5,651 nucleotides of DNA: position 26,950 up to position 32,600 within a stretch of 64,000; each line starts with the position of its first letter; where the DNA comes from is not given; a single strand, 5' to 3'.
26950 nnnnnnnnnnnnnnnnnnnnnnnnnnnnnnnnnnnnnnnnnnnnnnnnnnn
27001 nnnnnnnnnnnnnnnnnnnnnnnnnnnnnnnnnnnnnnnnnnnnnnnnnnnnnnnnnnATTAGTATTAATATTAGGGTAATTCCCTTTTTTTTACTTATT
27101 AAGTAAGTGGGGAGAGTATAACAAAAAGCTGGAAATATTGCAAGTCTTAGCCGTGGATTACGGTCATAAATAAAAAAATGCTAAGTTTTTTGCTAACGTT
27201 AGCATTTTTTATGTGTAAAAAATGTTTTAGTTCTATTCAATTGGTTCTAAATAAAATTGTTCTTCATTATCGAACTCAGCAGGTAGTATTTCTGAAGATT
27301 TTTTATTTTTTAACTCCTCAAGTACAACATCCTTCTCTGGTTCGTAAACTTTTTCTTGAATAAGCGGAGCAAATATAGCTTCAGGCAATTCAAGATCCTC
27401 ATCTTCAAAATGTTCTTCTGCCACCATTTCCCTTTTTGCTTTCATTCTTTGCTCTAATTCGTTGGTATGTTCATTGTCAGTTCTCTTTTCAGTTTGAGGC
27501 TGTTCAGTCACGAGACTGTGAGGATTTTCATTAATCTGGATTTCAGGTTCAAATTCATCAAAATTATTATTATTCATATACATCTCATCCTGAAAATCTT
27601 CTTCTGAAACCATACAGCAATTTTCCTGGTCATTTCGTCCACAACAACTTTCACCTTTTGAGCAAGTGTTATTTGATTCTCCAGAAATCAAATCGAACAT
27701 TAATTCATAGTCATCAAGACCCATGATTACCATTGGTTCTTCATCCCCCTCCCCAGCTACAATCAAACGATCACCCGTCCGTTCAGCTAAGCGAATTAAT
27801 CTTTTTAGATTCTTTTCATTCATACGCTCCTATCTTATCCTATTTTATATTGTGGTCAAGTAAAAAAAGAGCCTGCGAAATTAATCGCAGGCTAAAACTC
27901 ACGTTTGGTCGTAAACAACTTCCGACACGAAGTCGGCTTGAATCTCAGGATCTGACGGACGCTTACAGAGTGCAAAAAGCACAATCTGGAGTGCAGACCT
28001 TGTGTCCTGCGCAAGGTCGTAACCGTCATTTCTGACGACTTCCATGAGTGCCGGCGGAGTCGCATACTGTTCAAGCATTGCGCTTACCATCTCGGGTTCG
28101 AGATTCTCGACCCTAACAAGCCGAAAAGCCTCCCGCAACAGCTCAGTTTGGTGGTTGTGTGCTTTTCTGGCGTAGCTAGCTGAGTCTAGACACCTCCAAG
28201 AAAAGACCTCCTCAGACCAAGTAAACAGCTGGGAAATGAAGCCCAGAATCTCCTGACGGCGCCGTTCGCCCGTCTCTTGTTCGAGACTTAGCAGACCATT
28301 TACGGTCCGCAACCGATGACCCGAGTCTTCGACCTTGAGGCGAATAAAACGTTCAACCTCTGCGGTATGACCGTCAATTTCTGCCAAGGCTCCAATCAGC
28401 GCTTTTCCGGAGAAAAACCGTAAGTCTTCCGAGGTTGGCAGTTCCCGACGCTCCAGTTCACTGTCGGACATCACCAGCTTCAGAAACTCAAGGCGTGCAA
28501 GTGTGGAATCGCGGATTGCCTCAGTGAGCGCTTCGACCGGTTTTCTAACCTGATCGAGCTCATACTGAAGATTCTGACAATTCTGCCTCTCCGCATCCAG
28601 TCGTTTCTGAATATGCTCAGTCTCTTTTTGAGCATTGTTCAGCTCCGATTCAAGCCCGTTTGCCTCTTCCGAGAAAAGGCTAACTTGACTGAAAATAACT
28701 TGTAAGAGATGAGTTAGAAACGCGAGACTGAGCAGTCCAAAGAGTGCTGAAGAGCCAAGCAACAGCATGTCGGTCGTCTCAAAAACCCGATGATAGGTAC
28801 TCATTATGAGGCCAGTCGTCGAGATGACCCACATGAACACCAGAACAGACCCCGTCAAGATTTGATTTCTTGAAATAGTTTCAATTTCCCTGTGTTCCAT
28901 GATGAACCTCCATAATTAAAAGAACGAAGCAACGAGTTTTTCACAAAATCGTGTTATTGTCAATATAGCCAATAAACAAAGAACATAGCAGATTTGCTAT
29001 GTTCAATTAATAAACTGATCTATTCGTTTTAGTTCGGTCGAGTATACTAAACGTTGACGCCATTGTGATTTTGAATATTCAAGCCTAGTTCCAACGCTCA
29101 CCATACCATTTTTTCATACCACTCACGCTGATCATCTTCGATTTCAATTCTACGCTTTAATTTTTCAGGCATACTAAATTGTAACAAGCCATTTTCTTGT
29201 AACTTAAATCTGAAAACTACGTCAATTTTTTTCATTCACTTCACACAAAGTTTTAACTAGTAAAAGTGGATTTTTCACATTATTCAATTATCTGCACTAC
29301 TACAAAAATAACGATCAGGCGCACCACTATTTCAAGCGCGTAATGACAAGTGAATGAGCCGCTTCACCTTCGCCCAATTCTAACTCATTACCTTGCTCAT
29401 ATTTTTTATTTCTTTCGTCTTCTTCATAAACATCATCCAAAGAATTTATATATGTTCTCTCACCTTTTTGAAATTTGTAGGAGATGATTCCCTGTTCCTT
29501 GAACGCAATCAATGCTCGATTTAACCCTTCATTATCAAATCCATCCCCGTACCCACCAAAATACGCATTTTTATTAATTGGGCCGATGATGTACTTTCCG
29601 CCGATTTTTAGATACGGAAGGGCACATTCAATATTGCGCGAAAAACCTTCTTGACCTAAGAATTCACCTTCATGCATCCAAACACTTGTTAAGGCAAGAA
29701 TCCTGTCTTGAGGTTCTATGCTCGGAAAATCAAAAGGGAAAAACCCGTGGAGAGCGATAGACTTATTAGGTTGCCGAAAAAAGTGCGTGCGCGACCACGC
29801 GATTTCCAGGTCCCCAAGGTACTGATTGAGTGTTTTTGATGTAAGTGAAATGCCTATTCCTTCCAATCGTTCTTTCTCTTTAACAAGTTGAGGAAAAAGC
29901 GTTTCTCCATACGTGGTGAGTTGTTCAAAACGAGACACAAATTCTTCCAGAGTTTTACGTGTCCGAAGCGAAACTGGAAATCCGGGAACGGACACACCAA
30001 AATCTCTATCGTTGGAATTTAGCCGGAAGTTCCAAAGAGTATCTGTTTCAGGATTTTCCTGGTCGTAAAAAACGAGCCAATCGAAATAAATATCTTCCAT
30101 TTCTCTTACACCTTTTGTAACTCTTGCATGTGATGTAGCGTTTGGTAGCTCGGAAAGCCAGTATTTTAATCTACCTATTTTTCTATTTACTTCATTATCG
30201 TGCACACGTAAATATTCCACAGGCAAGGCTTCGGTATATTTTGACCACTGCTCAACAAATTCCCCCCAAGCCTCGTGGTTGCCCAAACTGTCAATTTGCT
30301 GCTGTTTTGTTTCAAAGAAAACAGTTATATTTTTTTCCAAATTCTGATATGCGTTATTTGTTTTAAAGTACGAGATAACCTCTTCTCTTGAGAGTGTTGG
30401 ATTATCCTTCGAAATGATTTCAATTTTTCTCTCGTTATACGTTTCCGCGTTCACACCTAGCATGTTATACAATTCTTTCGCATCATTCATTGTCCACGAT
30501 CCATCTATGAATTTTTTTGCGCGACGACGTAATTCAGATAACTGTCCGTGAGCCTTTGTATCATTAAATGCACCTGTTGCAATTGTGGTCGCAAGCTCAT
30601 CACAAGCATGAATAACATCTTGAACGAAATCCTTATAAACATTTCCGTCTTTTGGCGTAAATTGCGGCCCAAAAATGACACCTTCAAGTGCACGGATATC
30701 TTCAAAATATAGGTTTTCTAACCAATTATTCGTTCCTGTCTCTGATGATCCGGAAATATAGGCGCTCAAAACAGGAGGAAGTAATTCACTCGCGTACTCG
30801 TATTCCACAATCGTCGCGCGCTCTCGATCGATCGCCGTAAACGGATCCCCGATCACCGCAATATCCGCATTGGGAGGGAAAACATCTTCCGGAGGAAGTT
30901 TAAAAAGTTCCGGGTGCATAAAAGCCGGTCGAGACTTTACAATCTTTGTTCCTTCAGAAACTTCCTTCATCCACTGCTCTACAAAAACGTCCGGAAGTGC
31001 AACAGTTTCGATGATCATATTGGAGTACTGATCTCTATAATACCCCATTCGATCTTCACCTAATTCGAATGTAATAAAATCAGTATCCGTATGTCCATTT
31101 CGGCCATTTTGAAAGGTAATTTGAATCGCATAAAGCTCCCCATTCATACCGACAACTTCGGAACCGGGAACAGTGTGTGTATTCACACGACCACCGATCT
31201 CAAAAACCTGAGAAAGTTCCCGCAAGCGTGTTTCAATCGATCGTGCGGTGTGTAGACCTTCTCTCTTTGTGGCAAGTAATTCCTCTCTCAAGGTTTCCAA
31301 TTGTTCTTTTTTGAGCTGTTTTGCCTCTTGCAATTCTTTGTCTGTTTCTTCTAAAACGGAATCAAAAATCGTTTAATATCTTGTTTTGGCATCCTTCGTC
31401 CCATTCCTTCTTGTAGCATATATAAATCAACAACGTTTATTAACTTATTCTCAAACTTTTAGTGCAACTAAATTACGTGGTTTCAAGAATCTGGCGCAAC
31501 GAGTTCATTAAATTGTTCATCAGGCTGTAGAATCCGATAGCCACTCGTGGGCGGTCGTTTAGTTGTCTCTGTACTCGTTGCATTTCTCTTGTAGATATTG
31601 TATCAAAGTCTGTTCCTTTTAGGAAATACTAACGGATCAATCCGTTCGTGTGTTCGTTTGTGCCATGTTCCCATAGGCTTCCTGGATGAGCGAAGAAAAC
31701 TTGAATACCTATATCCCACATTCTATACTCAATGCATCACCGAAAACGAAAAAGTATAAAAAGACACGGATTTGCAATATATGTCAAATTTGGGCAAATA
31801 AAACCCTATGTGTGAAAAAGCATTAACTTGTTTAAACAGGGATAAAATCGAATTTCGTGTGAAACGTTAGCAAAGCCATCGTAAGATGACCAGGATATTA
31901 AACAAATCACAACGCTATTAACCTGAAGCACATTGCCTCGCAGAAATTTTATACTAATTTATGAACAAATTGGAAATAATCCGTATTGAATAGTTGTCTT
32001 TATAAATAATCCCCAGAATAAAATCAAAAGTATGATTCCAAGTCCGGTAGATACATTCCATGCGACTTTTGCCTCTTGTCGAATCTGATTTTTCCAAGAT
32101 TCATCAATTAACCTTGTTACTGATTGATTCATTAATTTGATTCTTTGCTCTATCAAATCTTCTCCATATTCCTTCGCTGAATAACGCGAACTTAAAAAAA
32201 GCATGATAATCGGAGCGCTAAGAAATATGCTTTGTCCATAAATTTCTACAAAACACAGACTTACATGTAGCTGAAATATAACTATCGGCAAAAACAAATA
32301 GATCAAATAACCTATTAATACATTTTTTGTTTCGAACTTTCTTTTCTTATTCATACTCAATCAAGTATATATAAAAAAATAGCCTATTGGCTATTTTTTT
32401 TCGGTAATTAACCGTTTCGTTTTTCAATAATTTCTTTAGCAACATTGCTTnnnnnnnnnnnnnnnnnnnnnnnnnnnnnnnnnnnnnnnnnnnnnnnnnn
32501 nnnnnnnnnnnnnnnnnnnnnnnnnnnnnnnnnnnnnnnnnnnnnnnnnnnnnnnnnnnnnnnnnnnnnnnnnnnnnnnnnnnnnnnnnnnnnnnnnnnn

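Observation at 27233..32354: ~5 kb foreign cassette inserted between fusA and tuf in the otherwise conserved str operon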

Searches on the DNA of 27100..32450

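Call 74: search_rna_families(source=window, start=27100, end=32450, threshold=evalue, max_evalue=1)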
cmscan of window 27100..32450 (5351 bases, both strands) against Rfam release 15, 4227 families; matches with E-value up to 1: 2.
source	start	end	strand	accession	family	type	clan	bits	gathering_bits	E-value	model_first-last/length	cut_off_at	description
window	27863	27917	-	RF02278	Betaproteobacteria_toxic_sRNA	Gene; sRNA;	-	22.7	50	0.28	1-64/64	no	Betaproteobacteria toxic small RNA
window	27855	27941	-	RF00519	suhB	Gene; sRNA;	CL00108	21.9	41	0.32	1-77/77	no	Makes More Granules Regulator RNA (mmgR)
